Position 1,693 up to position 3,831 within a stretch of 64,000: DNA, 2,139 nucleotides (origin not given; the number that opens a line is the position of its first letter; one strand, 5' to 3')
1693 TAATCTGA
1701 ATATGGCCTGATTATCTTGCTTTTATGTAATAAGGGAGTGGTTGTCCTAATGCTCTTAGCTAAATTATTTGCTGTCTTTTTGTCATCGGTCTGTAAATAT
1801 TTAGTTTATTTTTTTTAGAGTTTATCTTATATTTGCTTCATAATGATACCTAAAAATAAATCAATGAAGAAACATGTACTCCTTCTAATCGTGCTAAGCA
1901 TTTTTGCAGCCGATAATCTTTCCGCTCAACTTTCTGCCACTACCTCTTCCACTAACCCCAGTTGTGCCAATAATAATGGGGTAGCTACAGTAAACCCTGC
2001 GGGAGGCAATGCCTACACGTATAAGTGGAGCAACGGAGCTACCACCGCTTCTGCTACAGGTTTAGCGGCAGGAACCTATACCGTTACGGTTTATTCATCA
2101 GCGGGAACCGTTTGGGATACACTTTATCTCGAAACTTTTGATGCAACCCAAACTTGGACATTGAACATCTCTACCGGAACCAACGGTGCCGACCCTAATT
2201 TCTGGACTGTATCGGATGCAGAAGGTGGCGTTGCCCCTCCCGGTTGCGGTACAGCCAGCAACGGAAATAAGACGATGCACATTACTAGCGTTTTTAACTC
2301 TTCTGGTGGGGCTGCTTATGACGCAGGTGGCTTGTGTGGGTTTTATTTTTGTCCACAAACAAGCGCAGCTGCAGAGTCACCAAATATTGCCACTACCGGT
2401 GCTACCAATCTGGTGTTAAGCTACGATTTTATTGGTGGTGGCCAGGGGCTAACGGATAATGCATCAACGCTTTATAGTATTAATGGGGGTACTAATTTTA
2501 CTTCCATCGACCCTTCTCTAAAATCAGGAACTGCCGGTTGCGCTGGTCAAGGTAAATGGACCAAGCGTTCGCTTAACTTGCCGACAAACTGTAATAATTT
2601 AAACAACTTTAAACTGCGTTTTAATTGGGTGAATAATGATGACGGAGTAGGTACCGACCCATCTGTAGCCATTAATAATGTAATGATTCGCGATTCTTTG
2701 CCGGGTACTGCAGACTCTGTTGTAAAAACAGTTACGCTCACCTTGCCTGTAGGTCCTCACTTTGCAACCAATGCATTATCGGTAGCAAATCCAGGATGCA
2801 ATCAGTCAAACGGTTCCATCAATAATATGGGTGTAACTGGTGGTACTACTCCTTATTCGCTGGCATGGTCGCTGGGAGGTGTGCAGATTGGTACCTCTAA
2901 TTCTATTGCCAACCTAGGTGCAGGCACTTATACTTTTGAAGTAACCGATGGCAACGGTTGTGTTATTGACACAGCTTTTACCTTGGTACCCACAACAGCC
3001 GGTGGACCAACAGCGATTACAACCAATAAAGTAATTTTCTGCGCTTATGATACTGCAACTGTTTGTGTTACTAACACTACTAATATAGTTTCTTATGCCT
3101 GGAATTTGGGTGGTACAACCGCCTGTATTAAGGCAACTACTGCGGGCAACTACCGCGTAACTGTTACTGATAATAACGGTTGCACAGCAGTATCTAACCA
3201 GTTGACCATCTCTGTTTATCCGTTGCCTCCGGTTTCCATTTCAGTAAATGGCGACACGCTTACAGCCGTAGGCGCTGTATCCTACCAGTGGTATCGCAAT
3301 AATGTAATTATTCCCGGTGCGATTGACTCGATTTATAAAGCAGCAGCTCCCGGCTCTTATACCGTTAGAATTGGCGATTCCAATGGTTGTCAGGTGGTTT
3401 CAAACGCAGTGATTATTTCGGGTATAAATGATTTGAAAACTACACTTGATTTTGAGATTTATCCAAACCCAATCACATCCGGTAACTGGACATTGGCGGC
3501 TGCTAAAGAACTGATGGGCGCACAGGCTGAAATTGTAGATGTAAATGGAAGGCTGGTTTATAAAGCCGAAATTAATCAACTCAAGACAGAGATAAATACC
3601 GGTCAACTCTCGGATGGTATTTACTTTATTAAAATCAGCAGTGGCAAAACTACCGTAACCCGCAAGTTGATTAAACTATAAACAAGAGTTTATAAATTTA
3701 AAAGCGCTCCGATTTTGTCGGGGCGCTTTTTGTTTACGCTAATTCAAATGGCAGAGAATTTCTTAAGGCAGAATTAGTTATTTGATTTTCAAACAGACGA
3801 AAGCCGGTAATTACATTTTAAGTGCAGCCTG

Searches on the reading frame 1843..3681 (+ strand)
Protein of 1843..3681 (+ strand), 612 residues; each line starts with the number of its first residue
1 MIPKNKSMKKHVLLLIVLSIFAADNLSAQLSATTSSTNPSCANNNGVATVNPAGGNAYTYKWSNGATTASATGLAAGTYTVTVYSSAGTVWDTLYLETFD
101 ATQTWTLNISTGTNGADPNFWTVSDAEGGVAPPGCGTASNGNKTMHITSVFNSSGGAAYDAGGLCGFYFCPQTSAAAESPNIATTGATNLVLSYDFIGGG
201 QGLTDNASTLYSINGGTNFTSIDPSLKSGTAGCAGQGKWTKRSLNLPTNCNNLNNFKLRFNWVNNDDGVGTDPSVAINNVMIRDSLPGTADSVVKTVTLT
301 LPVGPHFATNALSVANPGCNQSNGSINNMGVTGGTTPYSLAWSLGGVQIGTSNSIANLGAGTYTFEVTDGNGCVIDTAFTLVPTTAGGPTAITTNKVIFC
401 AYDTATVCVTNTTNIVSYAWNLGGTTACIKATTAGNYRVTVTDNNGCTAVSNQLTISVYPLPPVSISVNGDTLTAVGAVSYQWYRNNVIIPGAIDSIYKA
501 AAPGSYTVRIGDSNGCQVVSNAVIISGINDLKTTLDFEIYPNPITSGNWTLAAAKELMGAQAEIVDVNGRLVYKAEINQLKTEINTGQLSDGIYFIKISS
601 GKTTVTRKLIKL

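Call 24: search_protein_families(library=pfam, proteins=[window:1843-3681:+], max_evalue=0.001)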
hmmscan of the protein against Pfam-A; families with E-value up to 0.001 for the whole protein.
window:1843-3681:+ (612 aa): 2 families
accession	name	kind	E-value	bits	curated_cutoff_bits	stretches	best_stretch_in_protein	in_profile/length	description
PF18962.6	Por_Secre_tail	-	1.2e-15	58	27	1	539-610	1-74/75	Secretion system C-terminal sorting domain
PF13573.12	SprB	-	1.5e-06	28.2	28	1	33-67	1-37/37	SprB repeat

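Call 44: find_homologous_proteins(query=window:1843-3681:+, max_evalue=1e-10)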
Query window:1843-3681:+ (612 aa): 809 proteins with E <= 1e-10 among 8000 candidates; the best 120 are listed.
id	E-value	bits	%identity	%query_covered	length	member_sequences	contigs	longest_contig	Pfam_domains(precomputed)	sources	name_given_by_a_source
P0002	0.0e+0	1319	99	99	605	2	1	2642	PF13573.13,PF18962.8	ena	-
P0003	8.6e-261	885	66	99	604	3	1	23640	PF13573.13,PF18962.8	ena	-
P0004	1.4e-242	825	64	98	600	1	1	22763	PF13573.13,PF18962.8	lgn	-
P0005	7.2e-242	823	64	96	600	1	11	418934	PF13573.13,PF18962.8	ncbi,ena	-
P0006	9.5e-242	822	63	99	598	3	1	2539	PF13573.13,PF18962.8,PF06832.19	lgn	-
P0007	8.5e-241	819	63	98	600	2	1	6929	PF13573.13,PF18962.8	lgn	-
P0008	9.1e-240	816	63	98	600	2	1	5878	PF13573.13,PF18962.8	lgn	-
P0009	3.5e-238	810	63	98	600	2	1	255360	PF13573.13,PF18962.8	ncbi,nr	ncbi:MAG: T9SS type A sorting domain-containing protein [Bacteroidetes bacterium]|nr:T9SS type A sor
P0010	3.7e-236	804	62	98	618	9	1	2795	PF13573.13,PF18962.8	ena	-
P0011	9.4e-235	799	63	98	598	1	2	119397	PF18962.8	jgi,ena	jgi:hypothetical protein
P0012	8.8e-228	776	61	98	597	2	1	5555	PF13573.13,PF18962.8,PF06832.19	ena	-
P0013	1.4e-224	765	59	99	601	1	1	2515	PF13573.13,PF18962.8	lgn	-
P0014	3.5e-221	754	61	96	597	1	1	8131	PF13573.13,PF18962.8,PF06832.19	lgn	-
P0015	1.1e-216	739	58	99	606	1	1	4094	PF13573.13,PF18962.8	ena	-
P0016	5.6e-204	697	58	99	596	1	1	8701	PF13573.13,PF18962.8,PF06832.19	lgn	-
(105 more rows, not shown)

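Call 62: find_encoding_contigs(protein=P0003, flank=10000, max_places=2)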
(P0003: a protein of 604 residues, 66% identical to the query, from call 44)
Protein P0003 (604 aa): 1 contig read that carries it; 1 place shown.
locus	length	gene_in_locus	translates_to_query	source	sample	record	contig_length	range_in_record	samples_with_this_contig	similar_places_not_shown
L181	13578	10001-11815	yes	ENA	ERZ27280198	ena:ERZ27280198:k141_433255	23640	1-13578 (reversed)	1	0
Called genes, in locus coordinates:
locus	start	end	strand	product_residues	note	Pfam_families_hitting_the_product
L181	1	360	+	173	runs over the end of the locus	PF04480:DUF559, PF18741:MTES_1575 (weak)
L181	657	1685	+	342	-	PF00685:Sulfotransfer_1 (weak), PF13469:Sulfotransfer_3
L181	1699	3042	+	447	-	PF05935:Arylsulfotrans, PF14269:Arylsulfotran_2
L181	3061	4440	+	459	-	PF05935:Arylsulfotrans, PF14269:Arylsulfotran_2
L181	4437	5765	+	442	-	PF05935:Arylsulfotrans, PF14269:Arylsulfotran_2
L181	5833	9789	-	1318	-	PF00801:PKD (faint), PF19081:Ig_7 (faint), PF07354:Sp38 (faint), PF13895:Ig_2 (faint), PF27236:AF_0334 (faint), PF18962:Por_Secre_tail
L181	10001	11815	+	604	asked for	PF13573:SprB, PF18962:Por_Secre_tail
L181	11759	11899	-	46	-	-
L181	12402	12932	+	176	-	PF18962:Por_Secre_tail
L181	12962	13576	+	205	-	?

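Call 63: find_encoding_contigs(protein=P0005, flank=10000, max_places=2)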
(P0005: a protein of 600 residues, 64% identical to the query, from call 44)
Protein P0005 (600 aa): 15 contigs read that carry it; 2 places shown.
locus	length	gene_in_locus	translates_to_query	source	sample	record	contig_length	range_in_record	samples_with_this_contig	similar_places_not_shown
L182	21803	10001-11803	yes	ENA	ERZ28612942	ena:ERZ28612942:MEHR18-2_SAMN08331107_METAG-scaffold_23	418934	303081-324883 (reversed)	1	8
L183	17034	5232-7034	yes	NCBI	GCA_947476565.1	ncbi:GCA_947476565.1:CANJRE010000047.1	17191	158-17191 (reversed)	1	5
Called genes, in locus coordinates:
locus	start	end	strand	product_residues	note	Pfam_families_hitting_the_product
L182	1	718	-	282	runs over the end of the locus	-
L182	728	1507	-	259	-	PF00149:Metallophos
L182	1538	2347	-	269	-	PF02589:LUD_dom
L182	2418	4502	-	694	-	PF06480:FtsH_ext, PF00004:AAA, PF07728:AAA_5, PF17862:AAA_lid_3, PF01434:Peptidase_M41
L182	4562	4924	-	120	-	PF02410:RsfS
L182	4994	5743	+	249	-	PF03099:BPL_LplA_LipB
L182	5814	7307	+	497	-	PF18962:Por_Secre_tail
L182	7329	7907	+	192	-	-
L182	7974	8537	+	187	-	PF04542:Sigma70_r2, PF08281:Sigma70_r4_2, PF04545:Sigma70_r4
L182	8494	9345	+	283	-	-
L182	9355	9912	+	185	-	-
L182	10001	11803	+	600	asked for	PF13573:SprB, PF18962:Por_Secre_tail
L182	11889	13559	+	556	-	PF25494:Beta-prop_Rol-3 (faint), PF18962:Por_Secre_tail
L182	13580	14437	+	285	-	PF02311:AraC_binding (weak), PF07883:Cupin_2 (faint), PF00165:HTH_AraC (faint), PF12833:HTH_18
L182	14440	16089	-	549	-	PF02366:PMT, PF13231:PMT_2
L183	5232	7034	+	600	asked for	PF13573:SprB, PF18962:Por_Secre_tail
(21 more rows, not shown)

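Call 64: find_encoding_contigs(protein=P0009, flank=10000, max_places=2)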
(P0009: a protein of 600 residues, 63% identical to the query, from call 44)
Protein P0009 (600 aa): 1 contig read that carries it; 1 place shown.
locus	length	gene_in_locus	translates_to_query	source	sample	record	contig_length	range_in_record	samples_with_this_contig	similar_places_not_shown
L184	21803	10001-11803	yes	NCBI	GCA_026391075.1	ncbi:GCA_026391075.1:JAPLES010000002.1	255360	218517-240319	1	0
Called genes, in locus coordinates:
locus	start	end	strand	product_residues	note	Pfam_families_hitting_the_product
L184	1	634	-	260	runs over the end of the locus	-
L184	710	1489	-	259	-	PF00149:Metallophos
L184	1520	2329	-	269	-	PF02589:LUD_dom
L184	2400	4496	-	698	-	PF06480:FtsH_ext, PF00004:AAA, PF07728:AAA_5, PF17862:AAA_lid_3, PF01434:Peptidase_M41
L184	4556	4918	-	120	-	PF02410:RsfS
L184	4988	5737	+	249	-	PF03099:BPL_LplA_LipB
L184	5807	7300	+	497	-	PF18962:Por_Secre_tail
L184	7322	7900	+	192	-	-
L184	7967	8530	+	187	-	PF04542:Sigma70_r2, PF08281:Sigma70_r4_2, PF04545:Sigma70_r4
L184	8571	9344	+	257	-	-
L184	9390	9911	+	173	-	-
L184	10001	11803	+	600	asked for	PF13573:SprB (weak), PF18962:Por_Secre_tail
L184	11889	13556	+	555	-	PF18962:Por_Secre_tail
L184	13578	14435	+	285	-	PF02311:AraC_binding (weak), PF07883:Cupin_2 (faint), PF00165:HTH_AraC (faint), PF12833:HTH_18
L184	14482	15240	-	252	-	PF02544:Steroid_dh, PF06966:DUF1295 (faint)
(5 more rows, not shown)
